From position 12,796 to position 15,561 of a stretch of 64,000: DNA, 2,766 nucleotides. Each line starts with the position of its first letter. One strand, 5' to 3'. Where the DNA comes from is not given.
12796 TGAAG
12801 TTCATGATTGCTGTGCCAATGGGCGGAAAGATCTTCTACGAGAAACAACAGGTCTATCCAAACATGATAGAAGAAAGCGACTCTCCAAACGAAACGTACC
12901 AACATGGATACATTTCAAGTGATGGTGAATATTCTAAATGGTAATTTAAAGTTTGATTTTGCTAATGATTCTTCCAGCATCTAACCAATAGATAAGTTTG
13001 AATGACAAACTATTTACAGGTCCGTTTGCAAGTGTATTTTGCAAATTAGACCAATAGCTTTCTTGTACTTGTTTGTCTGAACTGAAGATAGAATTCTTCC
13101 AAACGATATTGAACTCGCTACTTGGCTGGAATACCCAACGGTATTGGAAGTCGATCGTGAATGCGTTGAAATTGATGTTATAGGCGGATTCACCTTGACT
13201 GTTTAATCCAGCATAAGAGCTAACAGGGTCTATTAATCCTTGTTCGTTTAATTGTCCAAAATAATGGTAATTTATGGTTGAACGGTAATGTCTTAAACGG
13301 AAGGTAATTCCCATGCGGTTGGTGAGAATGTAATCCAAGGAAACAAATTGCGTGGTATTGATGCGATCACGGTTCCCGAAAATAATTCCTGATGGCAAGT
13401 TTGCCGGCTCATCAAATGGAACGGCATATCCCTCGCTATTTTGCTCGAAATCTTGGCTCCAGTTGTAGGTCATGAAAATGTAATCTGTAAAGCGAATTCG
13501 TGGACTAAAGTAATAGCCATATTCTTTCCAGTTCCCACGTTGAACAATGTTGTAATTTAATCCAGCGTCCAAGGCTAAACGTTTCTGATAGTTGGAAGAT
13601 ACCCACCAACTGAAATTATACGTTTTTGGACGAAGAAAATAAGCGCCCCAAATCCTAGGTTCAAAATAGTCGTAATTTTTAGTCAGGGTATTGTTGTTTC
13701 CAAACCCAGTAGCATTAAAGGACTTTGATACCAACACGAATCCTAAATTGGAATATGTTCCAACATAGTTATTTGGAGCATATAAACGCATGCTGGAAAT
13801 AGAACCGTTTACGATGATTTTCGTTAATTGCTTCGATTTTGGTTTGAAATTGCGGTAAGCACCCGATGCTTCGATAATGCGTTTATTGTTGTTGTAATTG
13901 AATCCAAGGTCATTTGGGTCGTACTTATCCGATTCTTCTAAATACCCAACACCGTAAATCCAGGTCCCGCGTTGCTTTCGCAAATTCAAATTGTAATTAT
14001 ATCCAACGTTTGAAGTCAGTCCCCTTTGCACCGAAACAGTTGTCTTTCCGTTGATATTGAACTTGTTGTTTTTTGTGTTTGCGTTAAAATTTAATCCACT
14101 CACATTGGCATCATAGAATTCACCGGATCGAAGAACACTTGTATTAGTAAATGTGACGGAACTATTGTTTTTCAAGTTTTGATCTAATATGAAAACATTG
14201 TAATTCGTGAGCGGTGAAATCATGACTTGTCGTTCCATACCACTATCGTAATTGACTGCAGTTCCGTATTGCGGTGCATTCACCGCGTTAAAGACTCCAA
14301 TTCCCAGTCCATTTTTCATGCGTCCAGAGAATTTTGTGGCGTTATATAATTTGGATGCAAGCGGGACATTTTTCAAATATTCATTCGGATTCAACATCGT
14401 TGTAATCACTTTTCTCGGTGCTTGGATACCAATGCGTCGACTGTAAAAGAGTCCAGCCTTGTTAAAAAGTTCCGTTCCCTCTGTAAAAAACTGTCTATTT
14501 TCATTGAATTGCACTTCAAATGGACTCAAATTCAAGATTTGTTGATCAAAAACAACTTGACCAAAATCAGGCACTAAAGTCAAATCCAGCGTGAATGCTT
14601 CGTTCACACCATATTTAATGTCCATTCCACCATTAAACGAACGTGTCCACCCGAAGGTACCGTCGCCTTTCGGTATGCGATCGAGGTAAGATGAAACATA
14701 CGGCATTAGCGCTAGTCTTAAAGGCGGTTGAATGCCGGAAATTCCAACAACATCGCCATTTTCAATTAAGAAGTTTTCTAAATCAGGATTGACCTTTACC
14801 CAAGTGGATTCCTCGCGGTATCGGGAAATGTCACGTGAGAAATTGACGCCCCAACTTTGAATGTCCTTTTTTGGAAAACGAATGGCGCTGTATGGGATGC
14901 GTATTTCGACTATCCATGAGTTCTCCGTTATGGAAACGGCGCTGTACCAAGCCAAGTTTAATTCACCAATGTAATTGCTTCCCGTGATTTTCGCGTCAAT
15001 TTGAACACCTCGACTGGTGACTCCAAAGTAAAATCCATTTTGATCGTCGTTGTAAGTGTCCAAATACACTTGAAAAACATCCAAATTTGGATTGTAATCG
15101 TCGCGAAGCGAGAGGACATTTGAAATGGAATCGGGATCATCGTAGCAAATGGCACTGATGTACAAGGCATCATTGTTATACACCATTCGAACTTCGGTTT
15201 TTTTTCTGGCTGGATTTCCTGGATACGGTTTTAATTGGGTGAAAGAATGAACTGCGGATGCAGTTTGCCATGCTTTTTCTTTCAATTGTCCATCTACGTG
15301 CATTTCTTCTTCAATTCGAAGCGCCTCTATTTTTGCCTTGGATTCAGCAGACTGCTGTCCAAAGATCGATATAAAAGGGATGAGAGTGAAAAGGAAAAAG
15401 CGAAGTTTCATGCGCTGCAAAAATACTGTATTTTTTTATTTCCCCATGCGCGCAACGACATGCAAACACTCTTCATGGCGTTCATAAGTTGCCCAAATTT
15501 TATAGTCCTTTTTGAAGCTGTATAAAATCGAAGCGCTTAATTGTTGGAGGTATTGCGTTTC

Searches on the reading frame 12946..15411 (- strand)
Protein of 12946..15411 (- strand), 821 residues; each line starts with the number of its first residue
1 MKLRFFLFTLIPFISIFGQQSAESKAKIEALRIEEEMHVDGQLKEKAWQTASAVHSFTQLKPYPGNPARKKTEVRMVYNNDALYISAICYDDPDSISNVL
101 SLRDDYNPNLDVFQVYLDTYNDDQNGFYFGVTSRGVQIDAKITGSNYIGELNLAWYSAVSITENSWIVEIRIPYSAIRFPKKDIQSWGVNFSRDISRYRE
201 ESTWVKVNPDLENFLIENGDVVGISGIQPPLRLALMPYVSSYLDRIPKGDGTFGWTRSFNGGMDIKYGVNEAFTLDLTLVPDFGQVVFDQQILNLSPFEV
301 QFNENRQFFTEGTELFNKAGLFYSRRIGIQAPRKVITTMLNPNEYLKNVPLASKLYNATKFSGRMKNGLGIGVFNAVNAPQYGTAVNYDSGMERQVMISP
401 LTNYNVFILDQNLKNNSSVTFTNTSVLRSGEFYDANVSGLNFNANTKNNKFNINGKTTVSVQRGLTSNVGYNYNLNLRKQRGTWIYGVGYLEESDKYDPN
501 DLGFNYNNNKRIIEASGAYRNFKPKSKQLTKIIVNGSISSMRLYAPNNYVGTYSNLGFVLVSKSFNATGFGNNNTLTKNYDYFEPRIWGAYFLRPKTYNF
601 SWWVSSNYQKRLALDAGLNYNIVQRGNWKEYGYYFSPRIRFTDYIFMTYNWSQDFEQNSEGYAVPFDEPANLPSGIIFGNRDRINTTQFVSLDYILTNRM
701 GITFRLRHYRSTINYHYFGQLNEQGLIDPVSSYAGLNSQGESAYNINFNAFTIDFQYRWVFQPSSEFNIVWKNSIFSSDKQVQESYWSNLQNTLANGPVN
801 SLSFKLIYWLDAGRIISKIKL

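Call 70: search_protein_families(library=pfam, proteins=[window:12946-15411:-], max_evalue=0.0001)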
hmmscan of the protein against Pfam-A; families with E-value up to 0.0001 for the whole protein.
window:12946-15411:- (821 aa): 2 families
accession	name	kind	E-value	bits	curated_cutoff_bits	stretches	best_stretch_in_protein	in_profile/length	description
PF19313.5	DUF5916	-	2.9e-181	604.5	22.6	1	229-815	1-568/572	Domain of unknown function (DUF5916)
PF06452.16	CBM9_1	-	4.9e-06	27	23.4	1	39-183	1-139/185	Carbohydrate family 9 binding domain-like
